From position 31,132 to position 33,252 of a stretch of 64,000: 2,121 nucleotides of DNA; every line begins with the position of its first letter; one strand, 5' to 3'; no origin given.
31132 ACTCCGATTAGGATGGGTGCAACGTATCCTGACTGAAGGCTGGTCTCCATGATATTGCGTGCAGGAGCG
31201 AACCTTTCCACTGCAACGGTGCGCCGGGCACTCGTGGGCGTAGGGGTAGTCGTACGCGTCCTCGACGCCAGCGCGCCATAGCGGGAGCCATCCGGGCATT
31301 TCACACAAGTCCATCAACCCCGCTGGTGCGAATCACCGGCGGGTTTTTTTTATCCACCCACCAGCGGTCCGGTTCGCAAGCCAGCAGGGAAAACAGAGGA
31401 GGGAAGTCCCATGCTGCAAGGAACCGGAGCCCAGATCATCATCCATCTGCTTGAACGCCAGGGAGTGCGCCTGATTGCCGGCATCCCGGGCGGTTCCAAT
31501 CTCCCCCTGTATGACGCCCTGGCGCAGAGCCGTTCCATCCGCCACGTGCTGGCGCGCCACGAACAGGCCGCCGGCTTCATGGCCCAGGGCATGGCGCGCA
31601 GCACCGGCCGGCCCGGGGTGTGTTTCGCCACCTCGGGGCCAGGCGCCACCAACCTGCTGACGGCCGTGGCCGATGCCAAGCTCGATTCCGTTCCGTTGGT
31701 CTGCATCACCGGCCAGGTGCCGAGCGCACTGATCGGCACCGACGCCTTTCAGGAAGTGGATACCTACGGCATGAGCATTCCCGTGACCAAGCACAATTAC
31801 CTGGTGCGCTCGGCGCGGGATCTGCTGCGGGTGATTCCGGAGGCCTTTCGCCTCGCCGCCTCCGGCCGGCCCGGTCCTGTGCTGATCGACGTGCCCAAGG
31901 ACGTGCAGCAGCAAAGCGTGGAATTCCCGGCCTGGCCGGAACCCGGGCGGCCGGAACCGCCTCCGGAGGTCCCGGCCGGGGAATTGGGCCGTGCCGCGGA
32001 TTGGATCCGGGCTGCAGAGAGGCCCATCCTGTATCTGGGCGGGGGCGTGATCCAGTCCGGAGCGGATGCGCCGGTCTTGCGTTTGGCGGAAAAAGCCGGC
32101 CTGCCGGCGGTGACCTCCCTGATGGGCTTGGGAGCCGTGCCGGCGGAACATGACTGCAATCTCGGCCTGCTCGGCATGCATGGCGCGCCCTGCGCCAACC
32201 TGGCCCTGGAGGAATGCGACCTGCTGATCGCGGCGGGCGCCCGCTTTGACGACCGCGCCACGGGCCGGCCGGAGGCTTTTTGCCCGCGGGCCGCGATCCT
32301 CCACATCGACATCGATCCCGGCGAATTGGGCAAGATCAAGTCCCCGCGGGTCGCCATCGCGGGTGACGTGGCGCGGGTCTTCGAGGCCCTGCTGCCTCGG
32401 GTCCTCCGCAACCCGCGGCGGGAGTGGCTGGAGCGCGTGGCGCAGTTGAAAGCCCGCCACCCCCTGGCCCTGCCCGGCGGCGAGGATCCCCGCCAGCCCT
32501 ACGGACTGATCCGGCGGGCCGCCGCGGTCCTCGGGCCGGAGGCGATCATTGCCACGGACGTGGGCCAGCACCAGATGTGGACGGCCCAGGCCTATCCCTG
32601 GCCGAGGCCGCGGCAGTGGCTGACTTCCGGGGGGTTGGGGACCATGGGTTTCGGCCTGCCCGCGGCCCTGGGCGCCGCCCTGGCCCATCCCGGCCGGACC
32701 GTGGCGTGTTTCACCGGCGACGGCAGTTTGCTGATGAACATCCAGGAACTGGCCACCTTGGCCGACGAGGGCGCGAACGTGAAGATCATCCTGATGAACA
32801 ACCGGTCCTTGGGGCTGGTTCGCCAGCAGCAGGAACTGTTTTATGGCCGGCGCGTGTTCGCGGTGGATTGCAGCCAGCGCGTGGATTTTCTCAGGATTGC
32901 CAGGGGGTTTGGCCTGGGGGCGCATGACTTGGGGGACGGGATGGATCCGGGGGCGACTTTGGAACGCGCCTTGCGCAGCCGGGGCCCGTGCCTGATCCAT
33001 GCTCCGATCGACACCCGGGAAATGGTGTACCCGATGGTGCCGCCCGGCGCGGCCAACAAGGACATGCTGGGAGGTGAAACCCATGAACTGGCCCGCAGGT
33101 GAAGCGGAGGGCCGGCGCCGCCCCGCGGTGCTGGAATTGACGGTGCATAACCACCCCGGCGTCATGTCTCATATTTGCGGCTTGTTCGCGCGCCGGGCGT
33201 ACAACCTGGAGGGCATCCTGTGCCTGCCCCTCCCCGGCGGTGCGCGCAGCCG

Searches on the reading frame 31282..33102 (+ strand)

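Call 50: search_protein_families(library=pfam, proteins=[window:31282-33102:+], max_evalue=0.001)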
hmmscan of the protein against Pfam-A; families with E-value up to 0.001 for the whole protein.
window:31282-33102:+ (606 aa): 3 families
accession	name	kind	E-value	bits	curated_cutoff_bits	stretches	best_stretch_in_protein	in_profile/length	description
PF02775.26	TPP_enzyme_C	-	5.1e-49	166.4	21.9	1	426-573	1-150/151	Thiamine pyrophosphate enzyme, C-terminal TPP binding domain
PF00205.28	TPP_enzyme_M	-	1.6e-43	148.1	30.4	1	237-370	3-137/137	Thiamine pyrophosphate enzyme, central domain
PF02776.23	TPP_enzyme_N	-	5.5e-43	146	26.8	1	48-163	2-118/119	Thiamine pyrophosphate enzyme, N-terminal TPP binding domain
